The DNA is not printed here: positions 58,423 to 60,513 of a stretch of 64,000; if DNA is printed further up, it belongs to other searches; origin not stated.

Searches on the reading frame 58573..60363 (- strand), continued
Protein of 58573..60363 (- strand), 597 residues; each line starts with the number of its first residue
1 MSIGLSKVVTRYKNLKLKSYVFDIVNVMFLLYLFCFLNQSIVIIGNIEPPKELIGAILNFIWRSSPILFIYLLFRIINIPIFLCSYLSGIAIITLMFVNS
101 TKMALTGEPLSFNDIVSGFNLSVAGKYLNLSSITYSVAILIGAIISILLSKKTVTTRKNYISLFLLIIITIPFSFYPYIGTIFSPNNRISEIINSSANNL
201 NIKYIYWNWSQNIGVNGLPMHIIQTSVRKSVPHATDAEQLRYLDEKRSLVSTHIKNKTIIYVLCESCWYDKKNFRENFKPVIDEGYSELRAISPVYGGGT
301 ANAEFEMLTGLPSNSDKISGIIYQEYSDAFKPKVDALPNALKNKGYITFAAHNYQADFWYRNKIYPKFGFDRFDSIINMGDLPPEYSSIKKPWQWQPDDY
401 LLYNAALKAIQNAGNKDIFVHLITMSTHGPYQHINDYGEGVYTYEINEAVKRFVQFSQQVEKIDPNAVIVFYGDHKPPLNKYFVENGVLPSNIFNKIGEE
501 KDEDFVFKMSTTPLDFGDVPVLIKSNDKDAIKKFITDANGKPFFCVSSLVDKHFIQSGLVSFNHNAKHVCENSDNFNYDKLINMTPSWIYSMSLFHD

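Call 63: search_protein_families(proteins=[L040:5078-6229:-, L040:6211-9129:-, L040:11441-12106:-, L040:12110-14257:+, L028:3556-4206:-, L028:4253-5290:-, L028:5291-6673:-, L021:7517-9331:+, L021:11913-12572:-, L032:11978-13198:-], library=ncbifam, max_evalue=0.000001)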
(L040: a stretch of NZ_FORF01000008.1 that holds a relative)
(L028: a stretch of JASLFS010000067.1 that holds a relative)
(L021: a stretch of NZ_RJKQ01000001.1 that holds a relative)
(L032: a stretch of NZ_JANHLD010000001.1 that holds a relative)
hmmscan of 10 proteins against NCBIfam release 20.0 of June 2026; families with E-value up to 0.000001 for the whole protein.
L040:5078-6229:- (383 aa): 16 families
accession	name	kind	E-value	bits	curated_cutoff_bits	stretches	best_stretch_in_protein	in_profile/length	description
NF005550.0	PRK07209.1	equivalog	3.7e-206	684.4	309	1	29-383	29-383/383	ribonucleotide-diphosphate reductase subunit beta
NF007186.0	PRK09614.1-5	equivalog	1.8e-75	254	237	1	63-377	12-312/328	ribonucleotide-diphosphate reductase subunit beta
NF007184.0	PRK09614.1-3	equivalog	1e-64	219.1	310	1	49-378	18-340/346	ribonucleotide-diphosphate reductase subunit beta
NF009398.0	PRK12759.1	equivalog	4.9e-33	114.8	649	1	66-378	101-399/410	bifunctional gluaredoxin/ribonucleoside-diphosphate reductase subunit beta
TIGR04171.1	RNR_1b_NrdF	exception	4.6e-21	75.3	355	1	74-375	18-302/316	class 1b ribonucleoside-diphosphate reductase subunit beta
NF006576.0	PRK09101.1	equivalog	8.5e-21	74.2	346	1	84-357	48-339/376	class Ia ribonucleoside-diphosphate reductase subunit beta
NF007183.0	PRK09614.1-2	subfamily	4.6e-19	68.6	320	1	82-368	28-303/327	ribonucleotide-diphosphate reductase subunit beta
NF006200.0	PRK08326.1-3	equivalog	1.5e-14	53.9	194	1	57-283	22-234/321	R2-like ligand-binding oxidase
NF007185.0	PRK09614.1-4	equivalog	1.1e-11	44.5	525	1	72-348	20-274/320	ribonucleotide-diphosphate reductase subunit beta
NF010572.0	PRK13965.1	subfamily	1.6e-11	43.8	486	1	81-348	45-293/337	class 1b ribonucleoside-diphosphate reductase subunit beta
NF006201.0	PRK08326.1-4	equivalog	2.6e-10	39.9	346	1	76-275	22-215/313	R2-like ligand-binding oxidase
NF006202.0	PRK08326.1-5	equivalog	3.4e-10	39.7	315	1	85-286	32-225/297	R2-like ligand-binding oxidase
NF007182.0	PRK09614.1-1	subfamily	1.3e-09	37.7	471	1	81-346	32-278/324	ribonucleotide-diphosphate reductase subunit beta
NF010574.0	PRK13967.1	equivalog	2.9e-09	36.5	687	1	61-345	13-275/322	ribonucleotide-diphosphate reductase subunit beta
NF006198.0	PRK08326.1-1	subfamily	1.1e-07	31.5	274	1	77-280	31-228/308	R2-like ligand-binding oxidase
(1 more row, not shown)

L040:6211-9129:- (972 aa): 24 families
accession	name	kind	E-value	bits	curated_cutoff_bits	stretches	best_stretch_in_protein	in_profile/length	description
NF005544.0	PRK07207.1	equivalog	0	1712.9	965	1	43-972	32-965/965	ribonucleoside-diphosphate reductase subunit alpha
NF009029.0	PRK12365.1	equivalog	0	1165.1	1350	1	46-972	119-1046/1046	ribonucleoside-diphosphate reductase subunit alpha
NF005101.0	PRK06539.1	equivalog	1.2e-232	774.4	988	1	158-971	2-818/822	ribonucleoside-diphosphate reductase subunit alpha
TIGR02506.1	NrdE_NrdA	equivalog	4.3e-215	715.8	341.05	1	309-920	1-616/616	ribonucleoside-diphosphate reductase subunit alpha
NF006279.0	PRK08447.1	equivalog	2.2e-204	681.2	1082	3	161-609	4-436/789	ribonucleoside-diphosphate reductase subunit alpha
NF009028.0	PRK12364.1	equivalog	4e-153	511.4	1377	3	46-608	2-542/842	ribonucleoside-diphosphate reductase subunit alpha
NF006665.0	PRK09209.1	equivalog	2.3e-150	502.4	1057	2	164-816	15-674/761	ribonucleoside-diphosphate reductase subunit alpha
NF005483.0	PRK07088.1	equivalog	2.5e-140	469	1214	3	223-611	80-470/764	ribonucleoside-diphosphate reductase subunit alpha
NF006577.0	PRK09102.1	equivalog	8.1e-123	410.8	620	2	301-724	19-412/604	ribonucleoside-diphosphate reductase subunit alpha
TIGR02504.1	NrdJ_Z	equivalog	7e-117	391.5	399.95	1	315-921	5-602/606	adenosylcobalamin-dependent ribonucleoside-diphosphate reductase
NF006417.0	PRK08665.1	equivalog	6.8e-107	358.6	961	1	311-921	16-567/759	vitamin B12-dependent ribonucleotide reductase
NF005010.0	PRK06406.1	subfamily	3.6e-98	329.7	1125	4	548-732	385-565/771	vitamin B12-dependent ribonucleotide reductase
NF006578.0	PRK09103.1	equivalog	5e-93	312.5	813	1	158-817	4-656/761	class 1a ribonucleoside-diphosphate reductase subunit alpha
TIGR04170.1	RNR_1b_NrdE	exception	6.1e-82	276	750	2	289-803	65-593/698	class 1b ribonucleoside-diphosphate reductase subunit alpha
TIGR02510.1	NrdE-prime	equivalog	1.2e-71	241.9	602.25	3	768-924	387-546/560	ribonucleoside-diphosphate reductase subunit alpha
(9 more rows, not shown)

L040:11441-12106:- (221 aa): 1 family
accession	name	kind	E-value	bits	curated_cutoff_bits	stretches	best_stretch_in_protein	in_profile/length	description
NF010319.1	PRK13756.1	equivalog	8.8e-07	29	265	0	28-77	8-57/199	tetracycline resistance transcriptional repressor TetR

L040:12110-14257:+ (715 aa): 20 families
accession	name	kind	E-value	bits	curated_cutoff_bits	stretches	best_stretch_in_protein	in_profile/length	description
TIGR03997.1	mycofact_OYE_2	equivalog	1.5e-147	492.7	793.15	1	43-659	2-615/645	mycofactocin system FadH/OYE family oxidoreductase 2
NF041087.1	bile_acid_BaiCD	equivalog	2.7e-91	306.6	825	1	43-617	4-574/642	bile acid Fe-S flavoenzyme BaiCD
NF045599.1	bili_reduct_long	exception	2e-88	297.3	750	1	43-623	1-581/641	bilirubin reductase, long form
TIGR03996.1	mycofact_OYE_1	hypoth_equivalog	6.3e-72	243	627.9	1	53-625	12-580/633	mycofactocin system FadH/OYE family oxidoreductase 1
NF006101.0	PRK08255.1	equivalog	2.6e-51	174.6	1078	1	38-367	394-726/768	bifunctional salicylyl-CoA 5-hydroxylase/oxidoreductase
NF045592.1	bili_reduct_N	equivalog_domain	5.6e-43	147.5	425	1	43-403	2-363/363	bilirubin reductase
NF010047.0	PRK13523.1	equivalog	1e-40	139.9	431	1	43-380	5-329/339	NADPH dehydrogenase NamA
NF007899.0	PRK10605.1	subfamily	6.9e-23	81.5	403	1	38-374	1-340/365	N-ethylmaleimide reductase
NF009410.0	PRK12771.1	subfamily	2e-11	43.2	516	1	415-515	131-232/566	NAD(P)-binding protein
NF009454.0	PRK12814.1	equivalog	2e-11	43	916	1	417-527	186-299/657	putative NADPH-dependent glutamate synthase small subunit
TIGR01316.1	gltA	equivalog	2.4e-11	43.1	471.75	1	420-496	131-205/449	NADPH-dependent glutamate synthase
NF010590.0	PRK13984.1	equivalog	5.5e-10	38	946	1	419-515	285-382/611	putative oxidoreductase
NF009409.0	PRK12770.1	subfamily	1.6e-09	37.3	343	1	418-465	14-61/360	putative glutamate synthase subunit beta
NF005560.0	PRK07233.1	equivalog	2e-09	36.8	252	1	424-461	2-39/435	hypothetical protein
TIGR01317.1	GOGAT_sm_gam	subfamily_domain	4.3e-09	35.8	447.7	1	416-529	137-251/485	glutamate synthase small subunit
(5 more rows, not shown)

L028:3556-4206:- (216 aa): 7 families
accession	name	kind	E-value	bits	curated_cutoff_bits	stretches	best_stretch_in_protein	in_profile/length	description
NF051852.1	efflux_TF_MtrR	exception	1.4e-11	44.6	280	1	3-89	9-98/205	multidrug efflux system transcriptional repressor MtrR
NF037937.1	septum_RefZ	equivalog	1.5e-08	34.7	180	1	7-107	2-102/195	forespore capture DNA-binding protein RefZ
NF007949.0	PRK10668.1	equivalog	2.5e-08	33.6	271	1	3-66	10-73/216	multidrug efflux transporter transcriptional repressor AcrR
NF010319.1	PRK13756.1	equivalog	7.9e-08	32.4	265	1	6-83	4-77/199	tetracycline resistance transcriptional repressor TetR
NF041196.1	ScbR_bind_reg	equivalog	1e-07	32.4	150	1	4-72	6-74/191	ScbR family autoregulator-binding transcription factor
NF053878.1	FATransRegFadRBac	equivalog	1.3e-07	31.5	200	1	3-69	2-68/190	fatty acid metabolism transcriptional regulator FadR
NF053516.1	TranRepPrsAVib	equivalog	3.6e-07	30.2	300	1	2-90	4-91/208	TetR family transcriptional repressor PsrA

L028:4253-5290:- (345 aa): 7 families
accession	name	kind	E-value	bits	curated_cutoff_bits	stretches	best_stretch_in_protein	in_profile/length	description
NF000755.0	PRK00046.1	equivalog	8.1e-136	452.2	277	1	5-342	3-335/343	UDP-N-acetylmuramate dehydrogenase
NF010478.0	PRK13903.1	equivalog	1.4e-79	267.6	231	1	4-342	13-358/362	UDP-N-acetylmuramate dehydrogenase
TIGR00179.1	murB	equivalog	5e-77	259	144.5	1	12-342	1-289/290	UDP-N-acetylmuramate dehydrogenase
NF010480.0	PRK13905.1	equivalog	9e-48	162.7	259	1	5-343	15-299/303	UDP-N-acetylmuramate dehydrogenase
NF011245.0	PRK14651.1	equivalog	4.9e-22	78.4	224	2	8-195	5-174/273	UDP-N-acetylmuramate dehydrogenase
NF010479.0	PRK13904.1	equivalog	5.2e-19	68.7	273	1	278-338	194-254/258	UDP-N-acetylmuramate dehydrogenase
NF011242.0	PRK14648.1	equivalog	1.2e-13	51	426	1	7-145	13-153/354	UDP-N-acetylmuramate dehydrogenase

L028:5291-6673:- (460 aa): 8 families
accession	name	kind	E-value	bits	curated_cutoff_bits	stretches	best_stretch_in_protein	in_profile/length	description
NF000263.1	MATE_multi_NorM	equivalog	6.3e-174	579.7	950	1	1-458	1-458/459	multidrug efflux MATE transporter NorM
TIGR00797.1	matE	subfamily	3.1e-91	306.2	147.4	1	26-427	1-396/396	MATE family efflux transporter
NF001214.0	PRK00187.1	equivalog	4.7e-81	273.1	449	1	15-445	7-441/464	NorM family multidrug efflux MATE transporter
NF052396.1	MATE_WgkD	equivalog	1.7e-19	70.2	510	1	19-431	4-409/428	tryglysin-associated MATE efflux transporter WgkD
NF007562.1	PRK10189.1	equivalog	2.2e-19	69.6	465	1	18-445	27-457/470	EmmdR/YeeO family multidrug/toxin efflux MATE transporter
NF041801.1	MATE_SolL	equivalog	4.1e-16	58.8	780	1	19-444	21-446/458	solanimycin export family MATE transporter SolL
NF007690.0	PRK10367.1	equivalog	5.6e-12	45.3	409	1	15-446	6-431/441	MATE family efflux transporter DinF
NF041358.1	GntT_guanitoxin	equivalog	1.3e-08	34.3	525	1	19-447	14-436/438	guanitoxin biosynthesis MATE family efflux transporter GntT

L021:7517-9331:+ (604 aa): 0 families

L021:11913-12572:- (219 aa): 3 families
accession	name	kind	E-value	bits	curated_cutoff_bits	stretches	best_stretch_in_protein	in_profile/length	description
NF008102.0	PRK10847.1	equivalog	1.3e-137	456.6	236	1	1-219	1-219/219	DedA family protein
NF052604.1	UndecprPTUtpABac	equivalog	6.8e-15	55.6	250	1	48-210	28-190/198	undecaprenyl phosphate transporter UptA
NF052605.1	UndecprPTUptAStph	equivalog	3.3e-13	50.1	300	1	19-180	6-164/197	undecaprenyl phosphate transporter UptA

L032:11978-13198:- (406 aa): 0 families

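Call 68: search_solved_structures(query=A1, max_evalue=0.001, show_alignments=0)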
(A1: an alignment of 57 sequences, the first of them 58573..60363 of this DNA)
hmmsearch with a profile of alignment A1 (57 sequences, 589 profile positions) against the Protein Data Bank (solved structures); distinct sequences matched with E-value up to 0.001: 7.
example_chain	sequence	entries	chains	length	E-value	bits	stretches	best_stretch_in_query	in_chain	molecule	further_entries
5wcx_A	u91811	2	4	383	7.8e-19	70.7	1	233-472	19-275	Phosphoglycerol transferase GacH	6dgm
5u9z_A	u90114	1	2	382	7.8e-19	70.7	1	233-472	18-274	PHOSPHOGLYCEROL TRANSFERASE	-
4uop_A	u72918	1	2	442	2.1e-15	59.3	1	328-468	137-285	LIPOTEICHOIC ACID PRIMASE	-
4uoo_A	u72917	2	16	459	8.8e-12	47.4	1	325-468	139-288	LIPOTEICHOIC ACID SYNTHASE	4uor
2w5q_A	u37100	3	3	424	1.9e-11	46.3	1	325-468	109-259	PROCESSED GLYCEROL PHOSPHATE LIPOTEICHOIC ACID SYNTHASE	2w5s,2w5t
2w5r_A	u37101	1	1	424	2.4e-11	45.9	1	325-468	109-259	PROCESSED GLYCEROL PHOSPHATE LIPOTEICHOIC ACID SYNTHASE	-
2w8d_A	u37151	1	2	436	4.1e-10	41.9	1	322-468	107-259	PROCESSED GLYCEROL PHOSPHATE LIPOTEICHOIC ACID SYNTHASE 2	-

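Call 78: search_protein_representatives(alignment_id=A1)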
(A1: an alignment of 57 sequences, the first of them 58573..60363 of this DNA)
Query: 57 sequences, 589 profile positions. Proteins with E-value up to 0.001 (for the whole library): 8448; up to 1e-10: 5105; up to 1e-30: 371. The best 150 are listed.
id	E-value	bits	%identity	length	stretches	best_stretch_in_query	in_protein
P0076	1.6e-247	839.1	-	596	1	6-588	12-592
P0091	3.9e-227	771.8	-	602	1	8-588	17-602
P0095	1.7e-209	713.5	-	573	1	7-588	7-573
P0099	3.2e-209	712.6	-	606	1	8-587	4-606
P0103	2.1e-206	703.3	-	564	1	16-587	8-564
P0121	6.5e-206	701.7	-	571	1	16-588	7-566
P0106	1.9e-200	683.6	-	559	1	25-587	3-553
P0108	1.4e-197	674.2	-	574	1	10-588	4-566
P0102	5.4e-196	669.0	-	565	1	18-587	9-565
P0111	2.9e-190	650.0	-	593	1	5-587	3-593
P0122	1.4e-187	641.1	-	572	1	16-588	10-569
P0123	1.6e-183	627.8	-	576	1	14-588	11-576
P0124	2.9e-181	620.3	-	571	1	12-587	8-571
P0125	1.2e-179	615.0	-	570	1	13-588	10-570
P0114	2.2e-178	610.8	-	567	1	9-588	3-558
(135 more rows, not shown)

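Call 81: search_protein_families(proteins=[L004:9356-9772:-, L004:11865-12839:-, L004:14672-15382:-, L004:15642-16037:+, L004:16132-16989:-, L004:18696-19232:-, L004:19234-20397:-, L004:21149-21379:-], library=phrogs, max_evalue=0.00001)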
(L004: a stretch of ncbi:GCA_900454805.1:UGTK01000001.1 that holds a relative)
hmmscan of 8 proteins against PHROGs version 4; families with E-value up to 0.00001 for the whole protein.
L004:9356-9772:- (138 aa): 5 families
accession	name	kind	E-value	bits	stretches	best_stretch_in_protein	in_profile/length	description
phrog_873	-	head and packaging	2.9e-60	205.8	1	2-136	352-485/1277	endolysin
phrog_992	-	head and packaging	4.2e-24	86.2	1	7-136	166-288/764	head protein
phrog_2276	-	tail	5.4e-23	82.6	1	3-134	488-610/673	tail length tape measure protein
phrog_7182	-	other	3.8e-22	79.4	1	5-123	658-782/1228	tail injection transglycosylase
phrog_7694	-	unknown function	1.9e-10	41.2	1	3-123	502-618/675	-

L004:11865-12839:- (324 aa): 1 family
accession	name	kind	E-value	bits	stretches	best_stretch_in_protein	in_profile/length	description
phrog_3333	-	other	8.7e-07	29.2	0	43-312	89-358/372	O-acetyltransferase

L004:14672-15382:- (236 aa): 0 families

L004:15642-16037:+ (131 aa): 1 family
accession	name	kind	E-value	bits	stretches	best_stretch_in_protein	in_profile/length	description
phrog_2320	-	unknown function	6.9e-07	30.2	1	4-130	18-139/171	-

L004:16132-16989:- (285 aa): 0 families

L004:18696-19232:- (178 aa): 1 family
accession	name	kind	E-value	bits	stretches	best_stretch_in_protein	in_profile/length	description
phrog_37654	-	unknown function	2.9e-21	77.1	1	33-173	24-165/168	-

L004:19234-20397:- (387 aa): 1 family
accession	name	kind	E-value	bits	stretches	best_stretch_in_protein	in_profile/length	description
phrog_24371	-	unknown function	1.4e-54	186.5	1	3-376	11-374/386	-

L004:21149-21379:- (76 aa): 2 families
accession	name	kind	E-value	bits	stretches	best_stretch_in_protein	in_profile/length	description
phrog_13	-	lysis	4.8e-12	47.2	1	13-72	87-151/154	Rz-like spanin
phrog_2466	-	lysis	8.1e-10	39.7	1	13-74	96-168/172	Rz-like spanin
